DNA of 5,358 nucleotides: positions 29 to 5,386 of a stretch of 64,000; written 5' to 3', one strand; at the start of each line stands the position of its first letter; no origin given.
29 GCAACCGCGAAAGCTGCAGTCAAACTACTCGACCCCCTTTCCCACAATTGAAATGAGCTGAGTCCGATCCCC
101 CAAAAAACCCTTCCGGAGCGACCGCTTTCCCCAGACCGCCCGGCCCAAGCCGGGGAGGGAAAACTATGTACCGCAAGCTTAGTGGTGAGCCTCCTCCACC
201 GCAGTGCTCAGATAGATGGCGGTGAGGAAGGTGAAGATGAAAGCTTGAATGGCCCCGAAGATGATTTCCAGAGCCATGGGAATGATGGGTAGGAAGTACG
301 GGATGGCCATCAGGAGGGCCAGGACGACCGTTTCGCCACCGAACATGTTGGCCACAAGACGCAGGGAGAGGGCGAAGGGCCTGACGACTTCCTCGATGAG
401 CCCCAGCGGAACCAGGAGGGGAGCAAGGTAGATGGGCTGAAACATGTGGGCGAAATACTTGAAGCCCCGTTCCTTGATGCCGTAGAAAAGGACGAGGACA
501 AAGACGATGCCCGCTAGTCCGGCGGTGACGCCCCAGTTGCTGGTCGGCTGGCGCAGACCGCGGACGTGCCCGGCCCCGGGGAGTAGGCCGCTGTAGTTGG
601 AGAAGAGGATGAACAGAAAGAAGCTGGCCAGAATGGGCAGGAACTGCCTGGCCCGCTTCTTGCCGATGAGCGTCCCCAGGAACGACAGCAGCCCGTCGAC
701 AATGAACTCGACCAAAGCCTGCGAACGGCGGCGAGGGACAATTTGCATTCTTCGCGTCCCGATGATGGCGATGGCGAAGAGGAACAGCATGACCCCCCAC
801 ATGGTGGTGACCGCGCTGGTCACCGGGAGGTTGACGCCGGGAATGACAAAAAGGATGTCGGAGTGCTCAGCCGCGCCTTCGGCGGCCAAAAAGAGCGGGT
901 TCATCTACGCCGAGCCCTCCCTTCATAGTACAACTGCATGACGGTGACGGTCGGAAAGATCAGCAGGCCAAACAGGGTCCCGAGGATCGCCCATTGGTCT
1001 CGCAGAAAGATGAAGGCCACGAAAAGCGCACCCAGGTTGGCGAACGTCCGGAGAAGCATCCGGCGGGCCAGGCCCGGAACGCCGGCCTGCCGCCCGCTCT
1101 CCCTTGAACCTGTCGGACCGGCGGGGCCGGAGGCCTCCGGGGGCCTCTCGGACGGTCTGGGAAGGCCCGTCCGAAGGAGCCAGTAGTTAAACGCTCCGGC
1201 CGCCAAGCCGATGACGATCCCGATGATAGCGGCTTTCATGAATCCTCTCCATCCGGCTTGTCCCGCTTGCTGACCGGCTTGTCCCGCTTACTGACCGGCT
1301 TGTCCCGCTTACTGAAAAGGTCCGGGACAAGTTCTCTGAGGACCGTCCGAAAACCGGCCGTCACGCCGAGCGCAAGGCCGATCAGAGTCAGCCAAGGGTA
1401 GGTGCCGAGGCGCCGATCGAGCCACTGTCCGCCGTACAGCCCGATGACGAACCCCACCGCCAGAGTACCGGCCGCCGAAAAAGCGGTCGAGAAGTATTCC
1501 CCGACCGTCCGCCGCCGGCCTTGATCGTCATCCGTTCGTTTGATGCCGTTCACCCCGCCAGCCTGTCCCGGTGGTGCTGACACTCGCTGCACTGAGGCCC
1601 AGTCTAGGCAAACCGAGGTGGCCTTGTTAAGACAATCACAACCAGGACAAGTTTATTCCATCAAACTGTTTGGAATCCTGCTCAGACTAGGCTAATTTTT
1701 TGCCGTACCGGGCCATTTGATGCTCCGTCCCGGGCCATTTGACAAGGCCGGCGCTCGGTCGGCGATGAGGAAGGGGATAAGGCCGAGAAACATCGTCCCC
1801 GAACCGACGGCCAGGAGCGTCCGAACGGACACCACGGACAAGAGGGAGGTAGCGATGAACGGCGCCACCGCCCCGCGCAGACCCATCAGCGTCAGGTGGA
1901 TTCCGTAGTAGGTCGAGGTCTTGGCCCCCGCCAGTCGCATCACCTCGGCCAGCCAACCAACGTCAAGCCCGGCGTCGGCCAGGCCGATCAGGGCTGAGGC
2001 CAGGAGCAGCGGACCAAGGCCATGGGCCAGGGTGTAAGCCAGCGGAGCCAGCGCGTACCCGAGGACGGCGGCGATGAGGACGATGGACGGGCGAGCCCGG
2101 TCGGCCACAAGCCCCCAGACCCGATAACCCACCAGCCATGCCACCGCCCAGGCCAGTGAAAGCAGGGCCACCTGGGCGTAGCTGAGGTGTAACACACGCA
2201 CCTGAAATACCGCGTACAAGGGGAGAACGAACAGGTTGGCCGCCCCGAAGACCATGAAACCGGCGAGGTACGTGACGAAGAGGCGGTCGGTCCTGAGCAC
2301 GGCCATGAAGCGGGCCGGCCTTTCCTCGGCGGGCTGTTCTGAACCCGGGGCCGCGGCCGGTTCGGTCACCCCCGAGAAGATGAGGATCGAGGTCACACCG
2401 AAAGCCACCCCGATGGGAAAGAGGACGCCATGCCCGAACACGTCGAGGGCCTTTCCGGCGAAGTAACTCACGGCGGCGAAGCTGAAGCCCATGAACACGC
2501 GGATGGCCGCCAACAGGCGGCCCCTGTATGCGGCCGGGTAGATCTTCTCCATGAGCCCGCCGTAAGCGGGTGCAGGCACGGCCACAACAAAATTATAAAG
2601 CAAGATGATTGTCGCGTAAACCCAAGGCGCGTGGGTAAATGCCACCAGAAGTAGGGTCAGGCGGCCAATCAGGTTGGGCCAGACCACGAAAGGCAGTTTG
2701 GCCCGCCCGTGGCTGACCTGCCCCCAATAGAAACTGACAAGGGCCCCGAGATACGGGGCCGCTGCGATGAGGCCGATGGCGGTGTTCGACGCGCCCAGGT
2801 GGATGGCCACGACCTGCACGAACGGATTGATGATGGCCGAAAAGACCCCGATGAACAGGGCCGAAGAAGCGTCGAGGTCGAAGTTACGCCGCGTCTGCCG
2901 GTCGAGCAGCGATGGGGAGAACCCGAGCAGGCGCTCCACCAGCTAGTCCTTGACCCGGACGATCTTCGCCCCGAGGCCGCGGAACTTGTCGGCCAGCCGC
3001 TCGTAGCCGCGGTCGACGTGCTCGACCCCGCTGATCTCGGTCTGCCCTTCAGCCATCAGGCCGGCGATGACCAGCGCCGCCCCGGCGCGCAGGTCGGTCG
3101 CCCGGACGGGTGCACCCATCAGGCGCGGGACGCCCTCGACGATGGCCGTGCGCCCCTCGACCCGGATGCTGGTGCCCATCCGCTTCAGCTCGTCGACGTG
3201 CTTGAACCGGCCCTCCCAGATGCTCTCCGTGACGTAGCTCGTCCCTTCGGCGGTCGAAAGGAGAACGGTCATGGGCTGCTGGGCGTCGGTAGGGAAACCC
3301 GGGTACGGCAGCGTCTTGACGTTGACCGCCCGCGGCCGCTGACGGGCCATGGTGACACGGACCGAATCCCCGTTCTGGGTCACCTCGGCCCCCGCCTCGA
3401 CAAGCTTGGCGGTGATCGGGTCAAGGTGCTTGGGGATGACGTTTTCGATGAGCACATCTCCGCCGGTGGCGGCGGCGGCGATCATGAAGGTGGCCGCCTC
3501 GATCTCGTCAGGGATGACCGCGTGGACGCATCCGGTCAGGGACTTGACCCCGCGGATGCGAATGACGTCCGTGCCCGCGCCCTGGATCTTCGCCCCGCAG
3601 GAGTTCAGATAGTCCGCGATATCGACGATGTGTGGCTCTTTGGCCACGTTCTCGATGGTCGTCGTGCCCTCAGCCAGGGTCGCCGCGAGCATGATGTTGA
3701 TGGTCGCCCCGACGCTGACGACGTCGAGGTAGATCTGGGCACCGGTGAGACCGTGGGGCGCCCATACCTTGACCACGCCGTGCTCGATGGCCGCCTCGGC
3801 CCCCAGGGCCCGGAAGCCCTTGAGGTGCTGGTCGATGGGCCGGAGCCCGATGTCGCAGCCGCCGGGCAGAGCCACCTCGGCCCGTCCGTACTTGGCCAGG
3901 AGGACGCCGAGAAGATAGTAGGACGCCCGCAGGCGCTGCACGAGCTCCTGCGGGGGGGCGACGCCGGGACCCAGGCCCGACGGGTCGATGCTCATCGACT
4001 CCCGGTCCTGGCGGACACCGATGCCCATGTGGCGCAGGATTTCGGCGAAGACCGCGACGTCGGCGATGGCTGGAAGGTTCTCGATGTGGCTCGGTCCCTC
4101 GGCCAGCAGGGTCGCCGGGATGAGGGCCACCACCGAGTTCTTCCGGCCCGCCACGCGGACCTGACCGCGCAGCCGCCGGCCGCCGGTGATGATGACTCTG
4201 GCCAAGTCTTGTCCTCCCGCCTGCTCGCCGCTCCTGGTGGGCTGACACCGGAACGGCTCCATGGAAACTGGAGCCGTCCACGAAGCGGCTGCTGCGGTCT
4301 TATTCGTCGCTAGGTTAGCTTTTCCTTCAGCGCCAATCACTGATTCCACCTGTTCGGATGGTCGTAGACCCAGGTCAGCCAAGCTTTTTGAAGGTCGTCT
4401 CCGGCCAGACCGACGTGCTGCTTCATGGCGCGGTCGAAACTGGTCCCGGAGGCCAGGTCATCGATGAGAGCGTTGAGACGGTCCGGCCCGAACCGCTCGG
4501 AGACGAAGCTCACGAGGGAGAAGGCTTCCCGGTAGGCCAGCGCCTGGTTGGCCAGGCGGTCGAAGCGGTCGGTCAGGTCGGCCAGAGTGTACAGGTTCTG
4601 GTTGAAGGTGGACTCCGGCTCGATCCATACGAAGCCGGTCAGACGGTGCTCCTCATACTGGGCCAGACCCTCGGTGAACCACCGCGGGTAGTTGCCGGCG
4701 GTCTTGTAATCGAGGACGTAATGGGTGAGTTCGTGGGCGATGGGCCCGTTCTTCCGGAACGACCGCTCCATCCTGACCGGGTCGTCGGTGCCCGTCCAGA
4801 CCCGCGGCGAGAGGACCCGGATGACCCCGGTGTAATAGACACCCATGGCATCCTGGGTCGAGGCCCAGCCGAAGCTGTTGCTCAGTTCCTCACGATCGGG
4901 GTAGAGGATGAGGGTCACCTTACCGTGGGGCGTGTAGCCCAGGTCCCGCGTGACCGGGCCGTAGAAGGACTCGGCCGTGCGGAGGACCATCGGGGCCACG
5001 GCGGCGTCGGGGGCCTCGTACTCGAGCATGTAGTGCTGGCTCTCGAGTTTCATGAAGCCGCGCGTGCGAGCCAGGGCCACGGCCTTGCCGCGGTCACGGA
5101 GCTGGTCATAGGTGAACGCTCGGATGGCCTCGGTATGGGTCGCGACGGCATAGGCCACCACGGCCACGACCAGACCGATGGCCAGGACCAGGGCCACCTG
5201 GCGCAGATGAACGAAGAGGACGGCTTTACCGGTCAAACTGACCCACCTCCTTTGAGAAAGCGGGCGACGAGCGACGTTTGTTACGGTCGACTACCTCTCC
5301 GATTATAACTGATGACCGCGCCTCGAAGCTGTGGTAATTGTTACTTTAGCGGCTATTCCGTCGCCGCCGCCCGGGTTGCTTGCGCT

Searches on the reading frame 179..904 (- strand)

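Call 63: search_protein_families(library=pfam, proteins=[window:179-904:-], max_evalue=0.001)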
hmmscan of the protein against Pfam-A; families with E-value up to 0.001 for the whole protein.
window:179-904:- (241 aa): 1 family
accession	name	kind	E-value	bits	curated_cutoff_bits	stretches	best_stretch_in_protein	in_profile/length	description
PF00119.25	ATP-synt_A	-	4.1e-48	164.6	33.9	1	33-233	2-217/217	ATP synthase A chain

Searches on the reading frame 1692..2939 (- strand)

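Call 28: search_protein_families(library=pfam, proteins=[window:1692-2939:-], max_evalue=0.001)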
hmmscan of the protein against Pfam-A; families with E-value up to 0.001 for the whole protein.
window:1692-2939:- (415 aa): 1 family
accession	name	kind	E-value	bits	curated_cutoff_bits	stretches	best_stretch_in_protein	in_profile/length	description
PF07690.21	MFS_1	-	1.7e-19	70.4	33.4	2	26-270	4-253/347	Major Facilitator Superfamily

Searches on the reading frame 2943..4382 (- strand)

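Call 28: search_protein_families(library=pfam, proteins=[window:2943-4382:-], max_evalue=0.001)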
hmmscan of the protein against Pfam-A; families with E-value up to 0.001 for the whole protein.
window:2943-4382:- (479 aa): 1 family
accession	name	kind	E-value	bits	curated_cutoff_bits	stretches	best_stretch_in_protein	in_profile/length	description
PF00275.25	EPSP_synthase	-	5e-105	352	22.8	1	66-466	2-416/417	EPSP synthase (3-phosphoshikimate 1-carboxyvinyltransferase)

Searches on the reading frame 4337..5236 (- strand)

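Call 63: search_protein_families(library=pfam, proteins=[window:4337-5236:-], max_evalue=0.001)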
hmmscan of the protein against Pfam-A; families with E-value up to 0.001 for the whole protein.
window:4337-5236:- (299 aa): 1 family
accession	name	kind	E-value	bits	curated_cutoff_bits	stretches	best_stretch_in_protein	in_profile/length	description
PF13485.12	Peptidase_MA_2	-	2.6e-17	63.8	32.4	1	164-291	68-200/201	Peptidase MA superfamily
